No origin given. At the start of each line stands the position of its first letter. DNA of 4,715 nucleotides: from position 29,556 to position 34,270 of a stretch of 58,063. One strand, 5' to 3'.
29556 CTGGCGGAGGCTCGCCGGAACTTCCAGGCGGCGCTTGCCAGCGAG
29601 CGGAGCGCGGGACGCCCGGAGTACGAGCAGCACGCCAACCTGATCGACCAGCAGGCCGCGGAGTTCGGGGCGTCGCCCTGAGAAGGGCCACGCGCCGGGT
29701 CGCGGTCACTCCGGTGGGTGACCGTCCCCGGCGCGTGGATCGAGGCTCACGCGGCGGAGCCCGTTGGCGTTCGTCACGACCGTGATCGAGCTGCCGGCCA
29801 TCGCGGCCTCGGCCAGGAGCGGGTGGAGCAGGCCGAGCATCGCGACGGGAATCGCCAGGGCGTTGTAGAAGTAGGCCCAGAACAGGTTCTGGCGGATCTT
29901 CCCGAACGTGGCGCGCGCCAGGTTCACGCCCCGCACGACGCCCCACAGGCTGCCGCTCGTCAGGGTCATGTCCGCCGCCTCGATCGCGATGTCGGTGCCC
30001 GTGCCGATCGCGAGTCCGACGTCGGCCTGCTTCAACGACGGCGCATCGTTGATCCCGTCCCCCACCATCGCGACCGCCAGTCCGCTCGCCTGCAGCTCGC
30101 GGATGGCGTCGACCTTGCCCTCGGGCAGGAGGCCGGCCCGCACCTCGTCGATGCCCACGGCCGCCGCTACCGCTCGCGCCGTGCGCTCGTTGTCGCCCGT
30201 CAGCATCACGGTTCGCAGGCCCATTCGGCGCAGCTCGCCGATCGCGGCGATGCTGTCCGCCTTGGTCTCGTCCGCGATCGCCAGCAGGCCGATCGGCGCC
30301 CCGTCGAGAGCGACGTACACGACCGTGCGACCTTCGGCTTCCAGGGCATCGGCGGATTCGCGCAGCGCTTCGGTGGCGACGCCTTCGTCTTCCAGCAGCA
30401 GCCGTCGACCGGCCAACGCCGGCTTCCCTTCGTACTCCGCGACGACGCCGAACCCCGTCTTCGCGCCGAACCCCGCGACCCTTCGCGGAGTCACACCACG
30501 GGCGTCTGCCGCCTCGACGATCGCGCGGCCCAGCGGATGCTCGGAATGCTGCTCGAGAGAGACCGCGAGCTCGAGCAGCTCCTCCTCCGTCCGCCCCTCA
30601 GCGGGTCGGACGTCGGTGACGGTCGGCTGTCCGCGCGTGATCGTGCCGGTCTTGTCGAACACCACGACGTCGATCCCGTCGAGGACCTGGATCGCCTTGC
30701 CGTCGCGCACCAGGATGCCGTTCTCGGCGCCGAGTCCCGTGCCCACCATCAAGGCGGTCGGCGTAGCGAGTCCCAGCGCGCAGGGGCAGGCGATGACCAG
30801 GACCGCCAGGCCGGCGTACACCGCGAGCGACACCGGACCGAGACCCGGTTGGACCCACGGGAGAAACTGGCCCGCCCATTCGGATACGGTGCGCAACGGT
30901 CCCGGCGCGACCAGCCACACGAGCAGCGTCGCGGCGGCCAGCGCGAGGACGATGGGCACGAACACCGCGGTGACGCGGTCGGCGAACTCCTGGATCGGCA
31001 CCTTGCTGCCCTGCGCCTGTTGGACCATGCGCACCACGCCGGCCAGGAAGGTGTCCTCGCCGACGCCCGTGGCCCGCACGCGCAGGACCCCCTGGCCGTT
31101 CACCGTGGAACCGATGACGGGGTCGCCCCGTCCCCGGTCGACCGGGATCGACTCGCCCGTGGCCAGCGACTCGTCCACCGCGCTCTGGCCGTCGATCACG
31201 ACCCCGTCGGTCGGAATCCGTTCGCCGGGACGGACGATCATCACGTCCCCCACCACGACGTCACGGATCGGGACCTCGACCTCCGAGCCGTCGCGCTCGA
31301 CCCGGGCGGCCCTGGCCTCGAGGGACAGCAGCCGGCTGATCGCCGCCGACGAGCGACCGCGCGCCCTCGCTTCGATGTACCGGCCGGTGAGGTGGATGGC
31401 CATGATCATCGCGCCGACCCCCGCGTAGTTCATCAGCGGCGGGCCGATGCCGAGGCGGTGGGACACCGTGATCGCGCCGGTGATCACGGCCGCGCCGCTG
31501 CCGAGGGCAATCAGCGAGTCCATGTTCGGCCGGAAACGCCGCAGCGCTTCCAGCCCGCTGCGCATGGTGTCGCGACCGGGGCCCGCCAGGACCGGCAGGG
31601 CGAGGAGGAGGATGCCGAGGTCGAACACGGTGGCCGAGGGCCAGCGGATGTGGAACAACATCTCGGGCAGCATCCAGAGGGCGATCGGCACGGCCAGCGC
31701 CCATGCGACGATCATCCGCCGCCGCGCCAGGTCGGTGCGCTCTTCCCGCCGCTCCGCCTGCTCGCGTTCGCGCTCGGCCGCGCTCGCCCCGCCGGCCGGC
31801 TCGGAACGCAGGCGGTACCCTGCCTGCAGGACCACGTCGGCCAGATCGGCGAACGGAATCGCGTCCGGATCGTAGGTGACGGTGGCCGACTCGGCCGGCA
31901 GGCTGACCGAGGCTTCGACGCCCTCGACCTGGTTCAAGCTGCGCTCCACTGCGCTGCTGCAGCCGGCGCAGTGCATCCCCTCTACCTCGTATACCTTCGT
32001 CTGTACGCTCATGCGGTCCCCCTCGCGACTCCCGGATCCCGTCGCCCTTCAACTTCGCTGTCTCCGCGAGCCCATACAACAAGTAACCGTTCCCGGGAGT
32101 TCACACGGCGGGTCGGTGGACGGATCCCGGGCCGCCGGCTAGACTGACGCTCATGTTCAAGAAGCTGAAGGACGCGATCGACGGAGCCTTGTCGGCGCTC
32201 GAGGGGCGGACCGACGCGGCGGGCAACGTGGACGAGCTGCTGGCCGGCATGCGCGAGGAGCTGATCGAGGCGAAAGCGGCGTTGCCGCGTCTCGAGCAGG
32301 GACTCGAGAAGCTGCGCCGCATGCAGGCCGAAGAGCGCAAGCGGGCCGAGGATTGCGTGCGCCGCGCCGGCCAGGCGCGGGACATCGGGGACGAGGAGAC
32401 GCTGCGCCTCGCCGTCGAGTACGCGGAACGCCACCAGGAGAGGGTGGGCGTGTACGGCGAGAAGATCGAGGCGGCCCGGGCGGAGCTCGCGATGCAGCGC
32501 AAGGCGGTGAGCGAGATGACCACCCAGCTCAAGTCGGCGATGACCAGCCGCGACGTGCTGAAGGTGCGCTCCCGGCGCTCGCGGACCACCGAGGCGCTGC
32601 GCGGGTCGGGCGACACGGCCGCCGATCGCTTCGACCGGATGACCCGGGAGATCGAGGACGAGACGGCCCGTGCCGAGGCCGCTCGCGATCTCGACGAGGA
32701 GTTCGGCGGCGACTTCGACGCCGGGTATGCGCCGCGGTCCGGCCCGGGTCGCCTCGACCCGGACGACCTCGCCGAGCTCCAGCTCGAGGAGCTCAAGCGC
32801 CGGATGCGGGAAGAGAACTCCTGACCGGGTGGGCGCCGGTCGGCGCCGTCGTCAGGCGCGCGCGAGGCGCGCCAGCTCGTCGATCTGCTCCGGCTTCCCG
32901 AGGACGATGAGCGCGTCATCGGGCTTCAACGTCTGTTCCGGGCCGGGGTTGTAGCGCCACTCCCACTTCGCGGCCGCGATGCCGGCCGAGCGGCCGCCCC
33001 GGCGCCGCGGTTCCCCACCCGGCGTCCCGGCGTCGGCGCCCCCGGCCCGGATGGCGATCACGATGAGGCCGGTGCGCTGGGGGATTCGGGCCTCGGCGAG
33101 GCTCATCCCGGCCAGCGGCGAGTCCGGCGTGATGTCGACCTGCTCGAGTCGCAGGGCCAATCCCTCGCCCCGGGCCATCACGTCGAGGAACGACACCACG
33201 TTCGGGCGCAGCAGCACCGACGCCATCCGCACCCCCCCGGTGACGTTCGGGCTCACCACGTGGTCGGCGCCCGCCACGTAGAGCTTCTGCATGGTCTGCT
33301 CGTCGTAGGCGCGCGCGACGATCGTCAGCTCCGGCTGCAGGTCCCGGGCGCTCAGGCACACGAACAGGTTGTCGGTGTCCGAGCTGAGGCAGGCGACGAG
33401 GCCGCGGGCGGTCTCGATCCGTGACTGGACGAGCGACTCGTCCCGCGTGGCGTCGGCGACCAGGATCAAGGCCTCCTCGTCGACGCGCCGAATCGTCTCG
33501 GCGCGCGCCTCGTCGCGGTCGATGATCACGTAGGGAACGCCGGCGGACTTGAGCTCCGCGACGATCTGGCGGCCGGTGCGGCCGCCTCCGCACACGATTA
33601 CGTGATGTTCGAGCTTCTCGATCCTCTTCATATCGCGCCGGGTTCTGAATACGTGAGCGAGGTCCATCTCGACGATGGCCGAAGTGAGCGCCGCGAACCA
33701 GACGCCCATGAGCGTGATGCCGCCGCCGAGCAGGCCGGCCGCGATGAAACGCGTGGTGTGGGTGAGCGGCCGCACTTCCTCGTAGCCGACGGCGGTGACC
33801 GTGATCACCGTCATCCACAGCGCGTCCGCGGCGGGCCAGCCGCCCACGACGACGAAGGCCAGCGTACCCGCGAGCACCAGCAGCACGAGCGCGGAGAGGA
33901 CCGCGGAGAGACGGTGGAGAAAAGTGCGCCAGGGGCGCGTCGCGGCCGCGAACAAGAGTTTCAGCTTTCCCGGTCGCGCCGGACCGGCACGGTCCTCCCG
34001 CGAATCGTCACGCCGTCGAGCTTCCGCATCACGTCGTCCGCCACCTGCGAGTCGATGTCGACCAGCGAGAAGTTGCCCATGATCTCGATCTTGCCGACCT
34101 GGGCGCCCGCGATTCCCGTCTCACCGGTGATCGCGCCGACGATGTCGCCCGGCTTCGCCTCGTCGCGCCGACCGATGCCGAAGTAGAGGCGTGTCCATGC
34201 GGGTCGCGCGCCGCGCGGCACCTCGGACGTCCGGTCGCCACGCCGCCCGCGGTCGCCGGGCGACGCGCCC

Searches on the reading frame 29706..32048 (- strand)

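Call 19: search_protein_families(library=pfam, proteins=[window:29706-32048:-], max_evalue=0.001)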
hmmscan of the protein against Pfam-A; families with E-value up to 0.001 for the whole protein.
window:29706-32048:- (780 aa): 4 families
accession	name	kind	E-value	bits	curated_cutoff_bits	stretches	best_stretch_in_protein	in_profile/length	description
PF00122.25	E1-E2_ATPase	-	2.9e-55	187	28.1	1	243-442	2-180/181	E1-E2 ATPase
PF00702.32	Hydrolase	-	1.6e-38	133.4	26.4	1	459-676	1-191/191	haloacid dehalogenase-like hydrolase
PF00403.32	HMA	-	1.1e-14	54.9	24.8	1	20-78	2-61/62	Heavy-metal-associated domain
PF08282.18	Hydrolase_3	-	0.00012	22.4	20.9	1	651-701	198-248/255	haloacid dehalogenase-like hydrolase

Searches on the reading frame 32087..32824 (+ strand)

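Call 21: search_protein_families(library=pfam, proteins=[window:32087-32824:+], max_evalue=0.001)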
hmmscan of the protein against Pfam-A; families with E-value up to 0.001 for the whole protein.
window:32087-32824:+ (245 aa): 1 family
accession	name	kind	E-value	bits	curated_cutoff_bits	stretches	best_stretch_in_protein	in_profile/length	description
PF04012.17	PspA_IM30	-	9.6e-11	42.1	33.9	1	24-205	3-190/220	PspA/IM30 family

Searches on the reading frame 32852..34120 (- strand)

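Call 21: search_protein_families(library=pfam, proteins=[window:32852-34120:-], max_evalue=0.001)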
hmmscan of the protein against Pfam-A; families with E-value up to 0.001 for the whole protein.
window:32852-34120:- (422 aa): 3 families
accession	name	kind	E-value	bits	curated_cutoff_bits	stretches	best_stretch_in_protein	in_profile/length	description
PF02254.24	TrkA_N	-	6.7e-32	110.7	23.8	1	174-291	1-116/116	TrkA-N domain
PF02080.26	TrkA_C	-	9.4e-16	57.9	27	2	326-361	2-37/71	TrkA-C domain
PF07885.22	Ion_trans_2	-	3.8e-10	39.9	22.5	1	78-150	3-78/79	Ion channel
